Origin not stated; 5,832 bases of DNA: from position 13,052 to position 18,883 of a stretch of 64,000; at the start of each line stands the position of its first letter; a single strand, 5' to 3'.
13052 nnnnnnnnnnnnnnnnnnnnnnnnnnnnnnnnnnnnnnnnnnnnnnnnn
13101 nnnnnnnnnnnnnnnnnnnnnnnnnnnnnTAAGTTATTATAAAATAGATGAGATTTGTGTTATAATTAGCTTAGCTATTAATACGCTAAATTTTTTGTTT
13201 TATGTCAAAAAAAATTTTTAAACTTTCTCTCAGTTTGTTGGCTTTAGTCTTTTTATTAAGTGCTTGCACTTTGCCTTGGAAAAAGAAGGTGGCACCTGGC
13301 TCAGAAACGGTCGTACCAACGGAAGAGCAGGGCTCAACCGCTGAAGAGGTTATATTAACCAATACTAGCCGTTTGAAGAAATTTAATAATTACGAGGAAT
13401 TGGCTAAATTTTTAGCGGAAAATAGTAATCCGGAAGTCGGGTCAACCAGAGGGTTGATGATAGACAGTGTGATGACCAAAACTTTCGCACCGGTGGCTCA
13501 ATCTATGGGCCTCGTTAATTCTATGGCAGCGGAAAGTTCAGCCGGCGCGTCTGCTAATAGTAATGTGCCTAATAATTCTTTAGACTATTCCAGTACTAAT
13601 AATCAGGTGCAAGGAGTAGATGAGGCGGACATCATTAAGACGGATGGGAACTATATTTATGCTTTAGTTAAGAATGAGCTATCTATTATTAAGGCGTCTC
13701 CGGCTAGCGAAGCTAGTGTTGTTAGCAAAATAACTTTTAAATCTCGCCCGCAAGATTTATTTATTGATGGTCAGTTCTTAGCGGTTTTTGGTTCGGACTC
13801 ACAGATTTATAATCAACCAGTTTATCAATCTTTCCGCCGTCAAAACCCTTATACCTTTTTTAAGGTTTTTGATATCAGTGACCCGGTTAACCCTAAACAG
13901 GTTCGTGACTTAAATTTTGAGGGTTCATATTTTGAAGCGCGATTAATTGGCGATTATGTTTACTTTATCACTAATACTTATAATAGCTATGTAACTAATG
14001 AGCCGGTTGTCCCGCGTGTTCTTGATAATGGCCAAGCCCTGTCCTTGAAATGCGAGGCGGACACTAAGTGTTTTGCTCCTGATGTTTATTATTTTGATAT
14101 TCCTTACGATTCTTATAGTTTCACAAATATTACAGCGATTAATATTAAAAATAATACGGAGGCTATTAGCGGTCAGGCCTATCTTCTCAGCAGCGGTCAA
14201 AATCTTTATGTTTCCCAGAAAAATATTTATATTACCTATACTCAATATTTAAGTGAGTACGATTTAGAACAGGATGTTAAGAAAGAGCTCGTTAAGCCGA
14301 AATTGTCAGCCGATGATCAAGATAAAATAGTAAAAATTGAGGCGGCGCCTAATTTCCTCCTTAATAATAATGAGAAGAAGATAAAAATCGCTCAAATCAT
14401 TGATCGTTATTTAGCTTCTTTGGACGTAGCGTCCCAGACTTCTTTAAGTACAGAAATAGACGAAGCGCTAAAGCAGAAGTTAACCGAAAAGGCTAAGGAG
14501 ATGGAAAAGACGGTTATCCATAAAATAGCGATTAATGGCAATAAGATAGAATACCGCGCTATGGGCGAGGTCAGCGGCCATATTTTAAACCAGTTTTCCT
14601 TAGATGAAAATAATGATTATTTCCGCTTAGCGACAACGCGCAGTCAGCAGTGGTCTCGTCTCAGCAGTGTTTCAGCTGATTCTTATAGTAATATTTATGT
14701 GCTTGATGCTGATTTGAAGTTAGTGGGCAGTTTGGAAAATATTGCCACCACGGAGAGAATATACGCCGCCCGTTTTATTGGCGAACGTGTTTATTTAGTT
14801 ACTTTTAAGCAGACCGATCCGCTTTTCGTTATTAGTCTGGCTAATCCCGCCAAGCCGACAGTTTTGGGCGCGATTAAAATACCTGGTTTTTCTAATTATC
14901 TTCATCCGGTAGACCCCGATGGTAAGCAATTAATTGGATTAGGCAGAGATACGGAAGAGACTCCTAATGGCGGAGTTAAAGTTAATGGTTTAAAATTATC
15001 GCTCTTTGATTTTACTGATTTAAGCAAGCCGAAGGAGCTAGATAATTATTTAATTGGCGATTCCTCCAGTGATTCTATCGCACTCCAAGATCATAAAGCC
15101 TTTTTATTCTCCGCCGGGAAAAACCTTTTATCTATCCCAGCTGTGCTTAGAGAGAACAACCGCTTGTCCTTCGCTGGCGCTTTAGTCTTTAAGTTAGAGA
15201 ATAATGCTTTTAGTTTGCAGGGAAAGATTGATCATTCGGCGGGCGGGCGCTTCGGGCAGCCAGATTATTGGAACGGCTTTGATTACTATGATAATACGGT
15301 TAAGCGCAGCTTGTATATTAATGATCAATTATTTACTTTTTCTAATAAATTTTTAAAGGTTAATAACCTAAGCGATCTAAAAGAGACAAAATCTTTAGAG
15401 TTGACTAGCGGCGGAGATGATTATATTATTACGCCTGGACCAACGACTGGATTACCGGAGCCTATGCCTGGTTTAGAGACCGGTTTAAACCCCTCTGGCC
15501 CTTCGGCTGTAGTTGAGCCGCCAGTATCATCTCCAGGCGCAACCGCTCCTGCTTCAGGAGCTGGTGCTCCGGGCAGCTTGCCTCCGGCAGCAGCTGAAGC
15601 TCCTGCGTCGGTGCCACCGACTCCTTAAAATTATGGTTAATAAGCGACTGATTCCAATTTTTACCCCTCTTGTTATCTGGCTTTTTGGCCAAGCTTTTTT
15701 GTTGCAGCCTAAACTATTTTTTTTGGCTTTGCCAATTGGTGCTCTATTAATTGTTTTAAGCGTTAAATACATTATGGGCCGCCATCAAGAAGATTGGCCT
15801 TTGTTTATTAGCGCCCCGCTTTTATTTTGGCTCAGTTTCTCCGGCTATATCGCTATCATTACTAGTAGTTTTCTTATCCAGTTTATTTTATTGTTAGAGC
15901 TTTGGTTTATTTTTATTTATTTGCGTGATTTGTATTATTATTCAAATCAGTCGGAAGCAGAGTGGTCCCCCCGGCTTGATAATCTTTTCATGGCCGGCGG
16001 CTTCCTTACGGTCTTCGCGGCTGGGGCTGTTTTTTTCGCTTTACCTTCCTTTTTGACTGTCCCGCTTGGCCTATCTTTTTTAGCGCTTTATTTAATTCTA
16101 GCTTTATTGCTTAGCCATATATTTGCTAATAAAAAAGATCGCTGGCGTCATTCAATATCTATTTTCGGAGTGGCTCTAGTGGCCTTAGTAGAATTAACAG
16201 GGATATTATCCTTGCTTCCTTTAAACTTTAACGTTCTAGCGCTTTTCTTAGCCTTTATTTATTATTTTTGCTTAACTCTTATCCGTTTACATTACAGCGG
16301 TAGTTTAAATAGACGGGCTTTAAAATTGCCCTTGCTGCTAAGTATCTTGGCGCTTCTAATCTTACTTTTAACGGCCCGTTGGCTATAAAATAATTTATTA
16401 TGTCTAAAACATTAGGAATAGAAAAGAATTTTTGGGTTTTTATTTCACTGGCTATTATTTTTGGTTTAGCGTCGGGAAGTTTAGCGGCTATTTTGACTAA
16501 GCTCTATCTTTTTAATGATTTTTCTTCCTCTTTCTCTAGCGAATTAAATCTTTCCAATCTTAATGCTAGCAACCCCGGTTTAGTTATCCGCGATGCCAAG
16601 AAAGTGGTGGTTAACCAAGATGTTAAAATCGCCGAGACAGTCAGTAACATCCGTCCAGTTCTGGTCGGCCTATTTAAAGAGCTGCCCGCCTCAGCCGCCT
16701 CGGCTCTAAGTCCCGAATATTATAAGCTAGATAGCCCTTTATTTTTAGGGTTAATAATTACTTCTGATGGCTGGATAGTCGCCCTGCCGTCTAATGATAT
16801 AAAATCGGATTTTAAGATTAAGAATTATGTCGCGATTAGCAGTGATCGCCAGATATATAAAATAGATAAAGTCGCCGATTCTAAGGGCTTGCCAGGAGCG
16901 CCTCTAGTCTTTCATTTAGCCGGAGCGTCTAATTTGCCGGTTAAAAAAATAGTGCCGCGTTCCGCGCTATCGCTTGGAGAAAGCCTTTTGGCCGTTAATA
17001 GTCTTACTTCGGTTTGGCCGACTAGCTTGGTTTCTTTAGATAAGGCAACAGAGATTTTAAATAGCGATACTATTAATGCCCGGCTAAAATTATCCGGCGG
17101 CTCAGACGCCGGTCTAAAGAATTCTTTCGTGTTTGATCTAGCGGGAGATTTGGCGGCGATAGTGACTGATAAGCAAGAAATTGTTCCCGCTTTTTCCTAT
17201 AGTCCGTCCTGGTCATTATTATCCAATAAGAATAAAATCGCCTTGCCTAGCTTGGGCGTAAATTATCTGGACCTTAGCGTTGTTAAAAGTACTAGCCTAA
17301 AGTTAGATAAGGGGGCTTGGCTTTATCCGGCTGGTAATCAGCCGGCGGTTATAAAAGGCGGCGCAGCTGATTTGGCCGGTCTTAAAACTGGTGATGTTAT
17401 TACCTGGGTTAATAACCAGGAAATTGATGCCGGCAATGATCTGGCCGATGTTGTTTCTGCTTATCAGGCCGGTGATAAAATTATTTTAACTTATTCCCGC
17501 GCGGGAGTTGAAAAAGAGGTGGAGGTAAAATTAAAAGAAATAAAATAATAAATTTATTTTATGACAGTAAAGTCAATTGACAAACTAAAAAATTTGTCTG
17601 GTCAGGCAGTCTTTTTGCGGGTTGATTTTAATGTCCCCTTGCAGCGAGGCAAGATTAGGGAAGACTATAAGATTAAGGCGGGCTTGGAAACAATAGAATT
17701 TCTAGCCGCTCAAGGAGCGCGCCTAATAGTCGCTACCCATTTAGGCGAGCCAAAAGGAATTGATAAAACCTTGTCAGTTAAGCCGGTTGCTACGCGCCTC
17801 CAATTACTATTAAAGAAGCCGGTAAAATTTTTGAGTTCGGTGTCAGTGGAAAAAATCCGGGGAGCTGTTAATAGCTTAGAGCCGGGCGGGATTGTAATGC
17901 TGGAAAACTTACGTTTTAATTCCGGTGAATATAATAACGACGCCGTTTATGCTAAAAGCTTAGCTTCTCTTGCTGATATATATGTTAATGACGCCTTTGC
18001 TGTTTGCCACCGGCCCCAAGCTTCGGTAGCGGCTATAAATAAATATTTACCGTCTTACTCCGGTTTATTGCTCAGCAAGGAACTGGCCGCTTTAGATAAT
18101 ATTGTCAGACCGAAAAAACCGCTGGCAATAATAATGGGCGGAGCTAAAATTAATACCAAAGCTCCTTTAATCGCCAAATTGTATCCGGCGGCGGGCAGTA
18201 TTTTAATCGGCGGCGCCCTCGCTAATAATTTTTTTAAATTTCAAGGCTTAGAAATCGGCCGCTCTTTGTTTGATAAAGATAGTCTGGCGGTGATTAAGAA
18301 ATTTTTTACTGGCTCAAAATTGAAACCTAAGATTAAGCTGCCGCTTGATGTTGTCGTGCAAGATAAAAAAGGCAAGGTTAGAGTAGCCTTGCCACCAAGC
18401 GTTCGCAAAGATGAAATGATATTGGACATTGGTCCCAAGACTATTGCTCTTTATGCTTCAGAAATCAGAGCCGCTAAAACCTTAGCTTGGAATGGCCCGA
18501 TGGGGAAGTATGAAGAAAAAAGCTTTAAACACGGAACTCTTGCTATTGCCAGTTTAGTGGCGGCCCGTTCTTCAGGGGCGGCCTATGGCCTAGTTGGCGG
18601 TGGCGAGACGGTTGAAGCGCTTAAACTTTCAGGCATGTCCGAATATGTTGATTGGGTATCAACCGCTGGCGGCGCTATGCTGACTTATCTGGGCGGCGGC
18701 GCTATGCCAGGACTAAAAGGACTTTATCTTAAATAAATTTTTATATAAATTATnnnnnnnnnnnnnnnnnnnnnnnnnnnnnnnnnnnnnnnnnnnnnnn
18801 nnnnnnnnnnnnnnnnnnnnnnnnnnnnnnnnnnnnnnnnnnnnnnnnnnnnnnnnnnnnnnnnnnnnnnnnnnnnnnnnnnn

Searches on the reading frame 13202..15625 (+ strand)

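Call 60: search_protein_families(library=pfam, proteins=[window:13202-15625:+], max_evalue=0.00001)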
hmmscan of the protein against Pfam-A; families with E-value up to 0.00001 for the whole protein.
window:13202-15625:+ (808 aa): 1 family
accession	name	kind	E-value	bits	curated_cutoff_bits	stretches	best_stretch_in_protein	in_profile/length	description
PF09826.15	Beta_propel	-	7.3e-149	497.2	22.4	1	129-726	1-495/495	Beta propeller domain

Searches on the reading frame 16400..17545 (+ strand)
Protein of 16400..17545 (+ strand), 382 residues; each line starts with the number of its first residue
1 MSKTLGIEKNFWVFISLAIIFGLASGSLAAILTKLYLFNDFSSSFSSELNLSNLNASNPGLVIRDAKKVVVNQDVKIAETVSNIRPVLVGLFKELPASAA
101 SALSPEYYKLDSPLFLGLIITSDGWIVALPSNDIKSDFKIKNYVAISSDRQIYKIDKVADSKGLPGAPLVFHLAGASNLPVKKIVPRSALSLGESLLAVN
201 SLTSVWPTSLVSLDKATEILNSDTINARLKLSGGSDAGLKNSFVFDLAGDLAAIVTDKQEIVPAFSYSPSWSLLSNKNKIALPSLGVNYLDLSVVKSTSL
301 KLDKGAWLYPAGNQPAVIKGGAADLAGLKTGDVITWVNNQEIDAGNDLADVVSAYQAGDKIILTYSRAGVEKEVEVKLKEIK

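Call 60: search_protein_families(library=pfam, proteins=[window:16400-17545:+], max_evalue=0.00001)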
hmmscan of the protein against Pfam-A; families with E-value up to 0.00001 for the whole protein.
window:16400-17545:+ (382 aa): 2 families
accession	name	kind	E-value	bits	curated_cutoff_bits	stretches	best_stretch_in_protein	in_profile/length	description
PF13180.12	PDZ_2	-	5.9e-10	39.7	27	1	317-378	19-80/80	PDZ domain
PF17820.7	PDZ_6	-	7e-08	32.5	27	1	316-364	4-51/54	PDZ domain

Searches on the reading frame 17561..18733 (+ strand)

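Call 60: search_protein_families(library=pfam, proteins=[window:17561-18733:+], max_evalue=0.00001)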
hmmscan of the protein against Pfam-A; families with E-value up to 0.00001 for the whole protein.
window:17561-18733:+ (391 aa): 1 family
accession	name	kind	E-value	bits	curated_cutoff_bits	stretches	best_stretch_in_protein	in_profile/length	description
PF00162.24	PGK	-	4.1e-119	398.4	27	1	11-379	5-378/379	Phosphoglycerate kinase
